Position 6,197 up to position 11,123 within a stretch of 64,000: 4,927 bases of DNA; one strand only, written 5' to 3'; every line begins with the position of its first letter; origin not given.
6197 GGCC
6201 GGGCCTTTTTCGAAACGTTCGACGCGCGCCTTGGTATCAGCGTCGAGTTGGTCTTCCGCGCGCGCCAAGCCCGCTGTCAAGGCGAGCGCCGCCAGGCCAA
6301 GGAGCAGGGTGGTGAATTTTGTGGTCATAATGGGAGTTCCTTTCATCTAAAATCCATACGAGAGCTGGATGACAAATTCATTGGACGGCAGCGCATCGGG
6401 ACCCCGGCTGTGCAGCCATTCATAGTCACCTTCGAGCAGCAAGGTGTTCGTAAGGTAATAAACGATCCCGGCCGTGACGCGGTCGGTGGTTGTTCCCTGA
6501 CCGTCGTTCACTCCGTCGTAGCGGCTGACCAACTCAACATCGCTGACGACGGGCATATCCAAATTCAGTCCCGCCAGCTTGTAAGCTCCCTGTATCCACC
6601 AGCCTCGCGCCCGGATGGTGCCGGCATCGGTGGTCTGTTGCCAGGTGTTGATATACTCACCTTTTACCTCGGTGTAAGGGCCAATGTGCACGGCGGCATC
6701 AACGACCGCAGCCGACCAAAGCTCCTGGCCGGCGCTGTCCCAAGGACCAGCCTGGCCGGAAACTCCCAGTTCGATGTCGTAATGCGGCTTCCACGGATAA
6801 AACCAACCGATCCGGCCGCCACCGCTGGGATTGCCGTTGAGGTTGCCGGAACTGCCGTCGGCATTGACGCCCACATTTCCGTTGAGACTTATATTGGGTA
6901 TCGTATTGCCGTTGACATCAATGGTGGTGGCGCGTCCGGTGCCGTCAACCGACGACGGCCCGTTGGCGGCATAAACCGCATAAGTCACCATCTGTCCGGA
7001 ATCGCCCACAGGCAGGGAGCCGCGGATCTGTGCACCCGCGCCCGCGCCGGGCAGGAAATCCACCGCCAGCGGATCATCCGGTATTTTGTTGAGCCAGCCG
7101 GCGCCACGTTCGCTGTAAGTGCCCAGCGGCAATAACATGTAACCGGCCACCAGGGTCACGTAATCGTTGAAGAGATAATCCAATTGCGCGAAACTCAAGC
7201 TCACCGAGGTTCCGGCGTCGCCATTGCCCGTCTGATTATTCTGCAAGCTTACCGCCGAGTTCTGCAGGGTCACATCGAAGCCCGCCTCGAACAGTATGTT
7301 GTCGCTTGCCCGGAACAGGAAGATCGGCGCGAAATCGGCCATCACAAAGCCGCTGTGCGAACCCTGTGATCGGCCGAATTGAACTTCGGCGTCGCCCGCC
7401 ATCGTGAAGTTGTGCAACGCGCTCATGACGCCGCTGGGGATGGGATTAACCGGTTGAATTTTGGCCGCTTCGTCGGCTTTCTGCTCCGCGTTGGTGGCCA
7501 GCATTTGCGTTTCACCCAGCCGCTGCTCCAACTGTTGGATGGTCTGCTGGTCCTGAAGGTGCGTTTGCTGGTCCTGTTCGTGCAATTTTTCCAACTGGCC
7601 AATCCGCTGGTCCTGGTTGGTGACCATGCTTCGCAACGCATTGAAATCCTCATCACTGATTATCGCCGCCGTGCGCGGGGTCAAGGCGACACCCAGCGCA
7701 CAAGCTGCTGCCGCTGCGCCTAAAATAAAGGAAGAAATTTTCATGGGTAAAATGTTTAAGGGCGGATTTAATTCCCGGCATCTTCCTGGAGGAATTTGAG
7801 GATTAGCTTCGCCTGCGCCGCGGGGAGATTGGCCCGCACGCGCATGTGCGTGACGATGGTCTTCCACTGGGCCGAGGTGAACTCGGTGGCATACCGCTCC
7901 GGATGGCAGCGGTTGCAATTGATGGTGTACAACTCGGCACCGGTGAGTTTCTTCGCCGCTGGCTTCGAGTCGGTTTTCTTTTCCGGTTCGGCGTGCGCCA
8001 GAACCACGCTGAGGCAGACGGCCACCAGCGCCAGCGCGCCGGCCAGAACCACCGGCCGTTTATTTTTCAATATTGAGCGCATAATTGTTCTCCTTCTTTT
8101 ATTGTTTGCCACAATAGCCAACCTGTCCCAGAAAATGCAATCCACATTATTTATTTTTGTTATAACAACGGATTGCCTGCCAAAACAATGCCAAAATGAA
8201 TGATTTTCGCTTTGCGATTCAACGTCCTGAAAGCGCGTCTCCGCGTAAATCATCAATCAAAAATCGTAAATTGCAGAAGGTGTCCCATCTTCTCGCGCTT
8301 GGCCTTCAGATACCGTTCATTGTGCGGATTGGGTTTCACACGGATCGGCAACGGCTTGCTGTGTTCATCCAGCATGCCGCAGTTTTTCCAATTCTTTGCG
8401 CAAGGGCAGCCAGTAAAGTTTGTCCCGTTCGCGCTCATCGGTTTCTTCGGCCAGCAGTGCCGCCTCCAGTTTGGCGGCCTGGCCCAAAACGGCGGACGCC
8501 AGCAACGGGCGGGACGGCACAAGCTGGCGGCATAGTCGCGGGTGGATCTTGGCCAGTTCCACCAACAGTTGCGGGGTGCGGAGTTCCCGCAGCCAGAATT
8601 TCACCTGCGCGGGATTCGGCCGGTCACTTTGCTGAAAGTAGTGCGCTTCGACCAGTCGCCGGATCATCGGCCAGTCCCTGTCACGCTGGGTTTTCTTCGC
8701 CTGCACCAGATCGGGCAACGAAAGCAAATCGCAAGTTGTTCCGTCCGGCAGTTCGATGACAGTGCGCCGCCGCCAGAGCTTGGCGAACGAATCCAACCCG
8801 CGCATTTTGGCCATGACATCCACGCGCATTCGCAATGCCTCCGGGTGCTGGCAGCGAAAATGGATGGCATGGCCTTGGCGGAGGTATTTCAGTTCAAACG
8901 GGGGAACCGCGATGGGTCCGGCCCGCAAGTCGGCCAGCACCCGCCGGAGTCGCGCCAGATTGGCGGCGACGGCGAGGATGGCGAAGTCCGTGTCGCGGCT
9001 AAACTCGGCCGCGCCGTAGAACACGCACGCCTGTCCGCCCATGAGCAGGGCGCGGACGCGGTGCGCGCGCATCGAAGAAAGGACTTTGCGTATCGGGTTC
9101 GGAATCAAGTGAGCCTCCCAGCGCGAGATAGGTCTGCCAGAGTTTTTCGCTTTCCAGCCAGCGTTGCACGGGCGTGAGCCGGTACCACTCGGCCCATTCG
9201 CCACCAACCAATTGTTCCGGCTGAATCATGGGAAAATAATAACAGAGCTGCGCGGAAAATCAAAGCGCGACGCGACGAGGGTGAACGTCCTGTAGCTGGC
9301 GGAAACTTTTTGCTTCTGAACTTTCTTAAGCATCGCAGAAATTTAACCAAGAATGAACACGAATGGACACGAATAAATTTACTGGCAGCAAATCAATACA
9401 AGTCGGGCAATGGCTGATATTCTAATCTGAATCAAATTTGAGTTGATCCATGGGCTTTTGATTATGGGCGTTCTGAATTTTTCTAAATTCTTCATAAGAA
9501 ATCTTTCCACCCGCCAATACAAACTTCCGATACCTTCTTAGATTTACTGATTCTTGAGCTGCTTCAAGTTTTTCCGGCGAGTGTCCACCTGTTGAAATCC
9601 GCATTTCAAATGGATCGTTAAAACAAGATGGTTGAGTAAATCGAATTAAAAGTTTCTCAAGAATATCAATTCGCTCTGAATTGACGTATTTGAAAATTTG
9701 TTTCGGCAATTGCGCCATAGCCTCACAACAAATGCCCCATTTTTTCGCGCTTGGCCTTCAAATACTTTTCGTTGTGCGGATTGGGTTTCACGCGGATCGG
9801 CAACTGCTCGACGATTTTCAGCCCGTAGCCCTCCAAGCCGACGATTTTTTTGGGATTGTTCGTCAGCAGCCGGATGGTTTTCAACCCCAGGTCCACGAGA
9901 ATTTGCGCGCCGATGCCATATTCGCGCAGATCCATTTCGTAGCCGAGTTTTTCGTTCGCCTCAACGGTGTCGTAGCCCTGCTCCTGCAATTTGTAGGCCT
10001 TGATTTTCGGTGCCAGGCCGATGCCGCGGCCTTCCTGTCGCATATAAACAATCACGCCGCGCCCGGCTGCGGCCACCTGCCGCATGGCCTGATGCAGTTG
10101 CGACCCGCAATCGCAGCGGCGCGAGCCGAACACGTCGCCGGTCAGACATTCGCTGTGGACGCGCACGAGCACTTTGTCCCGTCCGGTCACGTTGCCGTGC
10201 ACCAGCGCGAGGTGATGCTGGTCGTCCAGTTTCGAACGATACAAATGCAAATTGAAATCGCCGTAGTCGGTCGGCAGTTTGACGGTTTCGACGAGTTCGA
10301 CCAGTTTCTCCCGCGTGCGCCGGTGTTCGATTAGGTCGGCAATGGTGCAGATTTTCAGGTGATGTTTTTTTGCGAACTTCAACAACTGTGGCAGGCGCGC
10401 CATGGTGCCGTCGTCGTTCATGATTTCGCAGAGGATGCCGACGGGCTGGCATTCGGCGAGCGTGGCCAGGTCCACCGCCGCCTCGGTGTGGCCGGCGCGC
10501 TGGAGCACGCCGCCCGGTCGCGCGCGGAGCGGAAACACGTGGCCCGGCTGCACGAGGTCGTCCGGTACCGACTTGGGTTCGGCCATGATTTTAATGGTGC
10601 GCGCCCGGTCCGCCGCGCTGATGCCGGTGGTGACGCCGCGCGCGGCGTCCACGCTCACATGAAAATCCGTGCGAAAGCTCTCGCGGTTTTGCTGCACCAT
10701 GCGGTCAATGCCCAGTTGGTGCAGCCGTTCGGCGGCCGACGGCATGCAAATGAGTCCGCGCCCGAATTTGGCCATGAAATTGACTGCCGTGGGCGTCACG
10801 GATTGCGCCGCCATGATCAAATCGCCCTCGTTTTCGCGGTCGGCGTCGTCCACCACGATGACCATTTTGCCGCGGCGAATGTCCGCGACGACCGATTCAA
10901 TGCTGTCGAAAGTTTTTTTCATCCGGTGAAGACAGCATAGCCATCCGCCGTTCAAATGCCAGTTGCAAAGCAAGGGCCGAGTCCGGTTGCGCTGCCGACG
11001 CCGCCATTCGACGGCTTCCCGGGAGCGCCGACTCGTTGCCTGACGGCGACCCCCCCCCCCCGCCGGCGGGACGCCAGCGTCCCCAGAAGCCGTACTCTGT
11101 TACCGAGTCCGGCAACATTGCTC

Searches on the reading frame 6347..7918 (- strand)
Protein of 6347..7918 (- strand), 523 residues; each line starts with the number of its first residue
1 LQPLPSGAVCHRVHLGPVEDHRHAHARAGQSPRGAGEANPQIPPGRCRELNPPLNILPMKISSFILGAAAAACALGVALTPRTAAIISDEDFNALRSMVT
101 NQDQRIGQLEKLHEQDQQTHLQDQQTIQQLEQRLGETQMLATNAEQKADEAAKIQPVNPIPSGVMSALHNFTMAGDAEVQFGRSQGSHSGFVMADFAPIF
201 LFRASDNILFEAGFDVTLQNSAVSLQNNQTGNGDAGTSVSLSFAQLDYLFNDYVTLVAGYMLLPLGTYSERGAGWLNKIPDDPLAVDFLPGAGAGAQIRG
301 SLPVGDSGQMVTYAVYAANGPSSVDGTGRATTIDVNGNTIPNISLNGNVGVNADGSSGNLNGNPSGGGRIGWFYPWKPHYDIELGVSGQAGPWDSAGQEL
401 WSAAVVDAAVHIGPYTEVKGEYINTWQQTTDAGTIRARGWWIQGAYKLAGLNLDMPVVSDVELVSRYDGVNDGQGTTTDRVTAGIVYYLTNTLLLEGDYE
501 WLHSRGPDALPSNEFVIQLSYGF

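Call 3: search_protein_families(library=pfam, proteins=[window:6347-7918:-], max_evalue=0.01)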
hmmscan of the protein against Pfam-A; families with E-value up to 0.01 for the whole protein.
window:6347-7918:- (523 aa): 1 family
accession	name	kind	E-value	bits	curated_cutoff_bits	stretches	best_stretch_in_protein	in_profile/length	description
PF07396.17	Porin_O_P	-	0.0088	15.8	20.9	0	428-505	255-347/370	Phosphate-selective porin O and P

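Call 11: search_protein_families(library=ncbifam, proteins=[window:6347-7744:-], max_evalue=0.001)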
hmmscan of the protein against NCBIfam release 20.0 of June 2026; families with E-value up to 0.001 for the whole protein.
window:6347-7744:- (465 aa): 0 families

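Call 68: find_homologous_proteins(query=window:6347-7744:-, max_evalue=0.00001)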
Query window:6347-7744:- (465 aa): 1664 proteins with E <= 0.00001 among 8000 candidates; the best 120 are listed.
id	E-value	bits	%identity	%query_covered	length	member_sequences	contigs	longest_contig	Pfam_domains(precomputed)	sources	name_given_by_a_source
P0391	2.9e-282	954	90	100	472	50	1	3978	-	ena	-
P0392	3.0e-278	941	89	100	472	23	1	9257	-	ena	-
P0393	2.6e-256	869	80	100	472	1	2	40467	-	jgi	jgi:hypothetical protein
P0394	1.0e-251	854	78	100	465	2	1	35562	-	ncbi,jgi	ncbi:MAG: hypothetical protein ABSD57_05010 [Verrucomicrobiota bacterium]|jgi:hypothetical protein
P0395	7.6e-250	848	80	100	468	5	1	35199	-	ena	-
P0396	5.0e-247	838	77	100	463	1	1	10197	-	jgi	jgi:hypothetical protein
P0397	1.4e-235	801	73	100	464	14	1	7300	-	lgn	-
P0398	1.6e-226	771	75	100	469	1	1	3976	-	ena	-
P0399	1.5e-225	768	71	100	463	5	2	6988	-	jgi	jgi:hypothetical protein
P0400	1.9e-224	764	74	100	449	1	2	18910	-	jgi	jgi:hypothetical protein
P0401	1.3e-223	761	74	100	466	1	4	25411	-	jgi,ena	jgi:hypothetical protein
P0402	1.4e-223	761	75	100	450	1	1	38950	-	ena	-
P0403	1.4e-223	761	74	100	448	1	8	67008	-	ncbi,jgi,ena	ncbi:MAG: hypothetical protein ABSH15_14570 [Verrucomicrobiota bacterium]|jgi:hypothetical protein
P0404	3.3e-223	760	75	100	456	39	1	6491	-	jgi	jgi:hypothetical protein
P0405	5.2e-223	759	74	100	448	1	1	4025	-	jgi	-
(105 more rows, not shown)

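Call 79: predict_structure(alignment_id=A3)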
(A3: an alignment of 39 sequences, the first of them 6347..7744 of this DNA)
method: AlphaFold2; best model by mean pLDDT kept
length: 465 residues; sequences in the alignment: 39
mean_pLDDT: 66.5   pTM: 0.64
mean pLDDT of the five models: 66.5, 66.4, 66.3, 48.4, 48.1
residues with pLDDT >= 90: 43; 70-90: 203; 50-70: 85; < 50: 134
segments of 3 or more residues with pLDDT < 50: 1-73, 75-109, 170-173, 212-218, 289-300
pLDDT, mean of each block of 10 residues (from residue 1): 32 32 30 43 40 40 45 43 40 32 38 68 62 62 78 77 55 55 78 87 74 46 68 82 86 90 75 77 65 44 73 86 88 85 91 86 90 90 88 67 83 88 83 69 82 67 64
secondary structure, 60 per line:
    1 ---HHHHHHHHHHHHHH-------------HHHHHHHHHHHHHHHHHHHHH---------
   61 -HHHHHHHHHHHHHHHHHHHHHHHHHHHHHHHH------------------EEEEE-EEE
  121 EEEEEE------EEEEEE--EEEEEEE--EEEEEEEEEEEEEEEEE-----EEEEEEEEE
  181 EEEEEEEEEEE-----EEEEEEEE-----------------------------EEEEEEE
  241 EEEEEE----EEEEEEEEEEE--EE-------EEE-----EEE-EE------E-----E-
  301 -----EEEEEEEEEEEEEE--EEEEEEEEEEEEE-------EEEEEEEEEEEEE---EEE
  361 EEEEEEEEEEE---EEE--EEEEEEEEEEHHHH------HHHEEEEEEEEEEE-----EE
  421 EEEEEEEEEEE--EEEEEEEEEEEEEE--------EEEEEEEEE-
elements in order: H4-17 H31-51 H62-93 E112-116 E118-126 E133-138 E141-147 E150-166 E172-191 E197-204 E234-246 E251-261 E273-275 E281-283 E306-319 E322-334 E342-354 E358-371 E375-377 E380-389 H390-393 E403-413 E419-431 E434-447 E456-464

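Call 82: fold_search(model_id=the predicted structure, library=pdb)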
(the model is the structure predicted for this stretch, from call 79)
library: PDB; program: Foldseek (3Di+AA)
matches with E <= 10: 890; with E <= 0.001: 263
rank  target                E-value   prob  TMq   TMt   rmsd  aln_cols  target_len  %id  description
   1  6ehb_C                3.1e-11  1.00  0.45  0.62   7.2       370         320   12  OmpU, an outer membrane protein, of Vibrio cholerae (released 2018-04-25)
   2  6ehb_A                7.5e-11  1.00  0.43  0.60   8.3       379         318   12  OmpU, an outer membrane protein, of Vibrio cholerae (released 2018-04-25)
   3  6ehb_B                8.3e-11  1.00  0.45  0.62   7.4       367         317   12  OmpU, an outer membrane protein, of Vibrio cholerae (released 2018-04-25)
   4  6ehc_A                9.7e-11  1.00  0.45  0.64   8.7       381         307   12  OmpUdeltaN (N-terminus deletion mutant of OmpU), outer membrane protein of Vibrio cholerae (released 2018-04-25)
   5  8i8r_A                1.5e-10  1.00  0.48  0.62   6.4       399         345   15  Cryo-EM Structure of OmpC3-MlaA Complex in MSP2N2 Nanodiscs (released 2023-12-20)
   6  5fvn_A                2.4e-10  1.00  0.48  0.62   6.5       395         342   14  X-ray crystal structure of Enterobacter cloacae OmpE36 porin. (released 2016-08-10)
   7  2o4v_A                3.4e-10  1.00  0.48  0.54   8.0       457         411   14  An arginine ladder in OprP mediates phosphate specific transfer across the outer membrane (released 2006-12-26)
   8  2j1n_A                3.6e-10  1.00  0.48  0.62   6.4       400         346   13  osmoporin OmpC (released 2006-09-06)
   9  9a32_MODEL_1_A        3.6e-10  1.00  0.39  0.48  13.9       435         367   12  Model of E. coli OmpC by in-cell photo-crosslinking MS and deep learning (released 2023-02-24)
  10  9wcb_A                5.8e-10  1.00  0.48  0.62   5.9       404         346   15  Open state of A8 gpJ 713 central tail fiber with OmpC G17 from E. coli EDL933 (released 2026-01-28)
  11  2xe1                  5.8e-10  1.00  0.48  0.61   6.3       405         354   12  Molecular insights into clinically isolated OmpC mutants and their role in multi-drug resistance (released 2010-05-19)
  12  5onu_A                8.4e-10  1.00  0.43  0.59   8.3       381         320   13  Trimeric OmpU structure (released 2018-01-03)
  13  4rjw                  1.0e-09  1.00  0.50  0.54   9.8       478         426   14  Crystal structure of Pseudomonas aeruginosa OprO (released 2015-10-21)
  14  7fdy_B                1.0e-09  1.00  0.45  0.59   7.2       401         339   13  Structure of OmpF1 (released 2022-11-16)
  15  6rcp_A                1.1e-09  1.00  0.46  0.58   8.3       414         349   12  Crystal structure of the OmpK36 clinical isolate ST258 from Klebsiella pneumonia (released 2019-09-11)
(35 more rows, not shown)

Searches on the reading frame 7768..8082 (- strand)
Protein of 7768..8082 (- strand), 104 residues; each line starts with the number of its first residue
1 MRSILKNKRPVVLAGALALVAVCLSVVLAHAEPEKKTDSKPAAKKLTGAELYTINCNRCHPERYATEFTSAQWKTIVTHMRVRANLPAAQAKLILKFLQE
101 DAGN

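Call 11: search_protein_families(library=ncbifam, proteins=[window:7768-8082:-], max_evalue=0.001)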
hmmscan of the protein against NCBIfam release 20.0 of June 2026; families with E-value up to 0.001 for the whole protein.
window:7768-8082:- (104 aa): 3 families
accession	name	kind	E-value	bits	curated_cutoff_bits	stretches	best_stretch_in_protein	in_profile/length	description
TIGR02162.1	torC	equivalog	2.8e-07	30.1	478.2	1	47-102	324-379/387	pentaheme c-type cytochrome TorC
NF052246.1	SorB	equivalog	2e-05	24.6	93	1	32-100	8-78/80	SorB family sulfite dehydrogenase c-type cytochrome subunit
NF050122.1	bc1_QcrC_actin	exception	0.00072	18.9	200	1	11-62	9-58/253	cytochrome bc1 complex diheme cytochrome c subunit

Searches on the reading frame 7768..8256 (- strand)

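Call 3: search_protein_families(library=pfam, proteins=[window:7768-8256:-], max_evalue=0.01)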
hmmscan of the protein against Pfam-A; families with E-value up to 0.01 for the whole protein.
window:7768-8256:- (162 aa): 1 family
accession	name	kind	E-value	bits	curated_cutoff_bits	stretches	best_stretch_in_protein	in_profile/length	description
PF23483.1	Microp_apicomplexa_2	-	0.00034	21.3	27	1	73-128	12-67/108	Apicomplexa microprotein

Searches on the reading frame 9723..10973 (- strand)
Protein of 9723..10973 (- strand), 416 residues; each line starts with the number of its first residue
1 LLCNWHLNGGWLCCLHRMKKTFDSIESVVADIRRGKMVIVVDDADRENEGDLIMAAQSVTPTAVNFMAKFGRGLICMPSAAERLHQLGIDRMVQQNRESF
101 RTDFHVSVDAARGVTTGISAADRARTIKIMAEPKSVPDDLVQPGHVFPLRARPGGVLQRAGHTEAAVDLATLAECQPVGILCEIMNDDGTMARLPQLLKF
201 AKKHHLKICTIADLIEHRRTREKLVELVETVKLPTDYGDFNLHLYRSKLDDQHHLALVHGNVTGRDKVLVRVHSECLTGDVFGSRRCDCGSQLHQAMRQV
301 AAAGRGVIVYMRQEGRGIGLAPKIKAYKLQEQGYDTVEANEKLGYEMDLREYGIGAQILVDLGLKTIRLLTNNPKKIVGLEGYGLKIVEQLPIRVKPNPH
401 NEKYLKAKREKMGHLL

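Call 48: search_protein_families(library=pfam, proteins=[window:9723-10973:-], max_evalue=0.00001)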
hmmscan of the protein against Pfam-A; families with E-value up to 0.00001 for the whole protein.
window:9723-10973:- (416 aa): 2 families
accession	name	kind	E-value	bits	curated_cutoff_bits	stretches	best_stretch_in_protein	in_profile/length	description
PF00926.24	DHBP_synthase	-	4.6e-86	287.7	26.4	1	27-217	2-191/191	3,4-dihydroxy-2-butanone 4-phosphate synthase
PF00925.25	GTP_cyclohydro2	-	6.3e-76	254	23.3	1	229-392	4-165/165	GTP cyclohydrolase II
